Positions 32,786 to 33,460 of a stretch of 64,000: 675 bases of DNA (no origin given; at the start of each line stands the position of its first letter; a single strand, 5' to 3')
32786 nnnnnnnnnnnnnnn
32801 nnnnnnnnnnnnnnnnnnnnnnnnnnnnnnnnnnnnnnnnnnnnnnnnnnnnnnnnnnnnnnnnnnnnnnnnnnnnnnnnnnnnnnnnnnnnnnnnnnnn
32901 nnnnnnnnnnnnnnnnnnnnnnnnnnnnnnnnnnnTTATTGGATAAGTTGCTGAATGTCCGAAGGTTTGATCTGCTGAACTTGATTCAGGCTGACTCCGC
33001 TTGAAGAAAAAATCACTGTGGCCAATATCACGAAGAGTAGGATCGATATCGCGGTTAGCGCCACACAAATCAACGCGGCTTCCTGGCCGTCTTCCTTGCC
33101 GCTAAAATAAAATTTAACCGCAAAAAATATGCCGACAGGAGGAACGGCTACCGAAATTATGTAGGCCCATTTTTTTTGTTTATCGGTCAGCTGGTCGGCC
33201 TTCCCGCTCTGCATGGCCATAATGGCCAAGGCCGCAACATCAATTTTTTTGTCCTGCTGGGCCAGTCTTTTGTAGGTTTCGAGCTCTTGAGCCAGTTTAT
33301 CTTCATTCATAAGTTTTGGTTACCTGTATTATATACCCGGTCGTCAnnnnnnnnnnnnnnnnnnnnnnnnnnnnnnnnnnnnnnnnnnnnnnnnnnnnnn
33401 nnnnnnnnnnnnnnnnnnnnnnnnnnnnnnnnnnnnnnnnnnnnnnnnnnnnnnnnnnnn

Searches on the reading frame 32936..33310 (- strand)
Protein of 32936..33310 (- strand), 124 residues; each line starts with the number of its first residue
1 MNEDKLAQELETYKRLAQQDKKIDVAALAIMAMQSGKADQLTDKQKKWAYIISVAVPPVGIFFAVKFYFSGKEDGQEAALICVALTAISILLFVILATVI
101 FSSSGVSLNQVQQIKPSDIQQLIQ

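Call 7: search_protein_families(library=pfam, proteins=[window:32936-33310:-])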
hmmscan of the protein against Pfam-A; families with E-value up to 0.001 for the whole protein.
window:32936-33310:- (124 aa): 0 families

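Call 18: find_homologous_proteins(query=window:32936-33310:-)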
Query window:32936-33310:- (124 aa): 21 proteins with E <= 0.001 among 53 candidates.
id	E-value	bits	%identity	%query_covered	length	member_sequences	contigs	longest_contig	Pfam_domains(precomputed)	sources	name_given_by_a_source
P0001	3.1e-70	251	100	100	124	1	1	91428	-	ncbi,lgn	ncbi:MAG: hypothetical protein ABI643_02500 [Candidatus Doudnabacteria bacterium]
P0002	3.3e-46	174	65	100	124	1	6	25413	-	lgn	-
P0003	3.1e-43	164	60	100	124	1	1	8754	-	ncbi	-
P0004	4.7e-43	163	60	90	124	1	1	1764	-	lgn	-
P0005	1.9e-42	162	59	100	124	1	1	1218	-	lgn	-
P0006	2.0e-41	158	58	97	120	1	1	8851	-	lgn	-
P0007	8.5e-41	156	59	100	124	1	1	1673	-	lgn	-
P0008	1.1e-40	156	63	90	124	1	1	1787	-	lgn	-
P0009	7.6e-39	150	61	90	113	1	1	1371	-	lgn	-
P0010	6.3e-37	144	54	100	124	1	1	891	-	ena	-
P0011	1.6e-36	143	55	99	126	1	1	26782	-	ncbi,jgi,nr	ncbi:MAG TPA: hypothetical protein VL306_03190 [Methylomirabilota bacterium]|jgi:hypothetical protei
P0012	6.8e-36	140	56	100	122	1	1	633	-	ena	-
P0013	1.1e-33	133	53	100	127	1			-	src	-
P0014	5.8e-33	131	51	97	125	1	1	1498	-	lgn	-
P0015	2.4e-32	129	50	98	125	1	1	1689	-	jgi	jgi:hypothetical protein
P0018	2.0e-30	123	48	99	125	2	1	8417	-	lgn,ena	-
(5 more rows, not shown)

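Call 19: find_encoding_contigs(protein=P0002, flank=3000, max_places=6)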
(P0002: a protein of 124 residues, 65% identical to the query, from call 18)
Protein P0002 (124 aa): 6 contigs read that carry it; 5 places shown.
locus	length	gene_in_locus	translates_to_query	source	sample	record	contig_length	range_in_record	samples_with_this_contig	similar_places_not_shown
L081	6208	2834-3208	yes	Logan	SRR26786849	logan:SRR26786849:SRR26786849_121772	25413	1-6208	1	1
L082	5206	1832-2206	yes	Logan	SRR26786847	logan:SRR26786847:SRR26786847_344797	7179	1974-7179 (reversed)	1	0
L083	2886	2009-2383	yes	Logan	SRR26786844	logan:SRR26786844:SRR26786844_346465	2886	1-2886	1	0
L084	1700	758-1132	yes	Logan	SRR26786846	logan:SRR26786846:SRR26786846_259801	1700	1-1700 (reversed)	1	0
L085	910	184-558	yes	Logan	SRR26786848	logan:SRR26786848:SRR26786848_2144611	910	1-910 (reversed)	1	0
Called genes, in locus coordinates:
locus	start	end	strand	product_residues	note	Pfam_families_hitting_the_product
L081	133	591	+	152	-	PF04205:FMN_bind (faint)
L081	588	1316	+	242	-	PF02424:ApbE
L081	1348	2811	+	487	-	PF03116:NQR2_RnfD_RnfE (weak), PF00175:NAD_binding_1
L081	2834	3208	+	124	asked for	-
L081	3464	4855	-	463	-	PF04851:ResIII, PF00270:DEAD, PF00271:Helicase_C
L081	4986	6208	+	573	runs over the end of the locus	PF13231:PMT_2 (weak)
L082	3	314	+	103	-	?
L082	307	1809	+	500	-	PF03116:NQR2_RnfD_RnfE (weak), PF00175:NAD_binding_1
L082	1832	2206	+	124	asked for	-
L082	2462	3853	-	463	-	PF04851:ResIII, PF00270:DEAD, PF00271:Helicase_C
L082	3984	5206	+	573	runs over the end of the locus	PF13231:PMT_2 (weak)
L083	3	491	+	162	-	?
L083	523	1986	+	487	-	PF03116:NQR2_RnfD_RnfE (weak), PF00175:NAD_binding_1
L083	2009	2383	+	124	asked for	-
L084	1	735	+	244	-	?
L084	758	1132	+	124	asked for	-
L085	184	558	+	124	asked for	-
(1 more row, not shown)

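Call 20: find_encoding_contigs(protein=P0003, flank=3000, max_places=3)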
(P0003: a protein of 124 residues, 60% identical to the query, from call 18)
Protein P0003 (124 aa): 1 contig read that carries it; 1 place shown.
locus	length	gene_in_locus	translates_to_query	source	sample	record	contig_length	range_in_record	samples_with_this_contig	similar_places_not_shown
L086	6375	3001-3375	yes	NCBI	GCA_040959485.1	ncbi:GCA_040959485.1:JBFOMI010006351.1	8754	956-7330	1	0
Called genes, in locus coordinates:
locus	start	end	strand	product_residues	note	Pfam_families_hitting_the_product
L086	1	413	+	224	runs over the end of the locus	PF13529:Peptidase_C39_2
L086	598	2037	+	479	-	PF03116:NQR2_RnfD_RnfE (weak), PF00175:NAD_binding_1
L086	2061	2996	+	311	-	PF00248:Aldo_ket_red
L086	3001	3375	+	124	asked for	-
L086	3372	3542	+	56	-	PF09656:PGPGW (weak)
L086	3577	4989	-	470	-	PF04851:ResIII, PF00270:DEAD, PF00271:Helicase_C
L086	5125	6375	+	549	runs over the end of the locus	PF13231:PMT_2 (weak)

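Call 21: find_encoding_contigs(protein=P0006, flank=3000, max_places=3)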
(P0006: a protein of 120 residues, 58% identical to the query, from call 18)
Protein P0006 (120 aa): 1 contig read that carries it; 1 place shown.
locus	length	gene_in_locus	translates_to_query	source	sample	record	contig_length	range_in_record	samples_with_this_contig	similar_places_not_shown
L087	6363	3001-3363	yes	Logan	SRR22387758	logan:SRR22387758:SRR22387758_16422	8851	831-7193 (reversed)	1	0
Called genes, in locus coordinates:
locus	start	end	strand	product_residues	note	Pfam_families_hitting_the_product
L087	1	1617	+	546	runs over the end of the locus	PF02776:TPP_enzyme_N, PF00205:TPP_enzyme_M, PF02775:TPP_enzyme_C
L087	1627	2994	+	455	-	PF00171:Aldedh, PF05893:LuxC (weak)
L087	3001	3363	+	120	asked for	-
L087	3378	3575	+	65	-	-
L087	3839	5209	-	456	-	PF04851:ResIII, PF00270:DEAD, PF00271:Helicase_C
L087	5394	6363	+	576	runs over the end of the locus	-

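Call 22: find_encoding_contigs(protein=P0011, flank=3000, max_places=3)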
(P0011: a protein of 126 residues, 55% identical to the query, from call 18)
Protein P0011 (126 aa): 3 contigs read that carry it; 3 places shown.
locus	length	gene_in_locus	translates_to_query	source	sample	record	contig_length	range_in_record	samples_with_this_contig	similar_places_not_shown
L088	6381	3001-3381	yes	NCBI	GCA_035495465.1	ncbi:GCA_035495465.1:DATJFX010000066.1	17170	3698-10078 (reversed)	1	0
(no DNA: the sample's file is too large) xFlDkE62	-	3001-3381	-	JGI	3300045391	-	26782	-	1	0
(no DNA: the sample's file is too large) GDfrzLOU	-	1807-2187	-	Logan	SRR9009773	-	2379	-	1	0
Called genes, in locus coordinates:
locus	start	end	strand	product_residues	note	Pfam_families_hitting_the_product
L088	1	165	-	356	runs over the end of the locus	PF13439:Glyco_transf_4, PF13579:Glyco_trans_4_4, PF00534:Glycos_transf_1, PF13692:Glyco_trans_1_4, PF13524:Glyco_trans_1_2 (weak)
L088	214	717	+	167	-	PF04205:FMN_bind (weak)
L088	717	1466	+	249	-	PF02424:ApbE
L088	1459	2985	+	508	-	PF03116:NQR2_RnfD_RnfE, PF00175:NAD_binding_1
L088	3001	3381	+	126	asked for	-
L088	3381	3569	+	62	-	PF09656:PGPGW (weak)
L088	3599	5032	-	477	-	PF04851:ResIII, PF00270:DEAD, PF00271:Helicase_C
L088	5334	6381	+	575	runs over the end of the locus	-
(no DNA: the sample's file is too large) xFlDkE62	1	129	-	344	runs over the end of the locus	PF13439:Glyco_transf_4, PF13579:Glyco_trans_4_4, PF00534:Glycos_transf_1, PF13692:Glyco_trans_1_4, PF13524:Glyco_trans_1_2 (weak)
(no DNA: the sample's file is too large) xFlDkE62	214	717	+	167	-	PF04205:FMN_bind (weak)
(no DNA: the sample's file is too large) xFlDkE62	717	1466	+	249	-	PF02424:ApbE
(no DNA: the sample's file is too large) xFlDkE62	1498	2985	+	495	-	PF03116:NQR2_RnfD_RnfE, PF00175:NAD_binding_1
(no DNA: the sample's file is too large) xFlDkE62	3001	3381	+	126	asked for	-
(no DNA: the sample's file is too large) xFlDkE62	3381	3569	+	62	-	PF09656:PGPGW (weak)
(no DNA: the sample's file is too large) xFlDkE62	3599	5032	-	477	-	PF04851:ResIII, PF00270:DEAD, PF00271:Helicase_C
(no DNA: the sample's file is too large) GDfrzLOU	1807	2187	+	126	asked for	-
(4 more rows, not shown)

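Call 23: find_encoding_contigs(protein=P0018, flank=3000, max_places=3)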
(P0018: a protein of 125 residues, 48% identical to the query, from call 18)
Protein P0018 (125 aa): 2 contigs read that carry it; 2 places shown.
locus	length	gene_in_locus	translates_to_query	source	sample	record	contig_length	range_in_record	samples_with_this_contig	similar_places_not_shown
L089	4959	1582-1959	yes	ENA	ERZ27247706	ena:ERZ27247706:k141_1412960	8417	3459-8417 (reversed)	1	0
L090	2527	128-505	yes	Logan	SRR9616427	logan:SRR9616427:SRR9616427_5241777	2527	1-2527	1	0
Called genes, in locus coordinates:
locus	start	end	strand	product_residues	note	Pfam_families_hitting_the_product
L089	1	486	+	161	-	?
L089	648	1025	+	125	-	PF01245:Ribosomal_L19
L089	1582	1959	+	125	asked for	-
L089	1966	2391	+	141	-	PF02367:TsaE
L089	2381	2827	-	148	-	PF01252:Peptidase_A8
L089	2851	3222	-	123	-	PF01258:zf-dskA_traR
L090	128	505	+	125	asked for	-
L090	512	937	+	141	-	PF02367:TsaE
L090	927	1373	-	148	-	PF01252:Peptidase_A8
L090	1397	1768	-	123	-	PF01258:zf-dskA_traR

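Call 24: find_encoding_contigs(protein=P0004, flank=3000, max_places=3)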
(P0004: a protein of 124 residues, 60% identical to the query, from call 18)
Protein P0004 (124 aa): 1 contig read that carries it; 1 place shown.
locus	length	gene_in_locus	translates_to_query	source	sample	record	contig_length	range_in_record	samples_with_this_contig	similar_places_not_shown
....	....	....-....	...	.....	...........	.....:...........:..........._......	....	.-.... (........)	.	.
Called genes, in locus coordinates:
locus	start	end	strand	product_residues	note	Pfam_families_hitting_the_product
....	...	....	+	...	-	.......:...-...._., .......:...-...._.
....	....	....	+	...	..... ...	-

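Call 25: find_encoding_contigs(protein=P0008, flank=3000, max_places=3)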
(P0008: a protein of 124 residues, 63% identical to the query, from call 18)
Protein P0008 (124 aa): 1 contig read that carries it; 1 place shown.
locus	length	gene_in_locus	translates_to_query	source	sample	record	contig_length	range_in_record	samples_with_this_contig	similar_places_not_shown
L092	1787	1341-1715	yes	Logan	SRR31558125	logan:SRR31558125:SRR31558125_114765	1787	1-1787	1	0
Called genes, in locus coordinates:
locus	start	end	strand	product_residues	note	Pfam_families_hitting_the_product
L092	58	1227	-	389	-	-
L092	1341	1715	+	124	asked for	-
